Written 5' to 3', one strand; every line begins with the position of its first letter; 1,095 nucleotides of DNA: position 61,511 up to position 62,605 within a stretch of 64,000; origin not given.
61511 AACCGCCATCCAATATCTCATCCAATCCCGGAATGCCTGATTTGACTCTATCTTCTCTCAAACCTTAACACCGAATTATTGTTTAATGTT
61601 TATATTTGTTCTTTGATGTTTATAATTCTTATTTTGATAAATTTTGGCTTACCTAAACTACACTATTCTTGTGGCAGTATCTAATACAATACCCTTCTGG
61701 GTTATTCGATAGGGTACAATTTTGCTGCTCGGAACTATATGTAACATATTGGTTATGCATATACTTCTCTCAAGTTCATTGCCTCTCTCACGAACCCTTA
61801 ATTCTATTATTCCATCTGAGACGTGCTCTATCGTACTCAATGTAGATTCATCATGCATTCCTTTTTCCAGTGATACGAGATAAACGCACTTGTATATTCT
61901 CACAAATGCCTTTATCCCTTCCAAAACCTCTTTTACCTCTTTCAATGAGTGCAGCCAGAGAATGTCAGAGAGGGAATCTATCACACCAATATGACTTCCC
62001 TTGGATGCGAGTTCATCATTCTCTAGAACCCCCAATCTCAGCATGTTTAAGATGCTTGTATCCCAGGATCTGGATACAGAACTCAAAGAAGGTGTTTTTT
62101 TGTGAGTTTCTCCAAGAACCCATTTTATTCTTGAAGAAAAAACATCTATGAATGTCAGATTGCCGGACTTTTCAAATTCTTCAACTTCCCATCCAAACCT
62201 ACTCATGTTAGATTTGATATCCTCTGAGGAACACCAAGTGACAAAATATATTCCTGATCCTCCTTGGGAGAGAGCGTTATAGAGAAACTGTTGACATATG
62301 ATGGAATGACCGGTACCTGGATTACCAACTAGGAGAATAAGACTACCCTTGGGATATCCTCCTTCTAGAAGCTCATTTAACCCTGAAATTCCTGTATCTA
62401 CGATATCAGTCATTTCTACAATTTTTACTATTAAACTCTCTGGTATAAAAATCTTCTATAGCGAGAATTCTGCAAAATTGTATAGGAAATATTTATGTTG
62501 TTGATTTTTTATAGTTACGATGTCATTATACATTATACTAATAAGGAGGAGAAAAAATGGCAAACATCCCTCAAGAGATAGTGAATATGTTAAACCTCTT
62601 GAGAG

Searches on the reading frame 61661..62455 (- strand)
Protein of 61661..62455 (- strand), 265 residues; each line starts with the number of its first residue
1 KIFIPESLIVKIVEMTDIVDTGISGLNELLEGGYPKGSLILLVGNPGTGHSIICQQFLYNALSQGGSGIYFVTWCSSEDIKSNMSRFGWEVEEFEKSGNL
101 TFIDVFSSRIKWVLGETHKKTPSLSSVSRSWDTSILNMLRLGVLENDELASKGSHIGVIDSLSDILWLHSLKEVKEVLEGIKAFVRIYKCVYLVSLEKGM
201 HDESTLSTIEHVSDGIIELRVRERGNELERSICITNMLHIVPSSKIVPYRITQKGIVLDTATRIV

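Call 50: search_protein_families(library=pfam, proteins=[window:61661-62455:-], max_evalue=0.00001)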
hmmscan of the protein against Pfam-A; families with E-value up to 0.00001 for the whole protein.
window:61661-62455:- (265 aa): 1 family
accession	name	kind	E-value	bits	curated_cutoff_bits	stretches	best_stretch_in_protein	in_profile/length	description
PF06745.19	ATPase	-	2.8e-39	135.3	26.6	1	19-258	1-226/231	KaiC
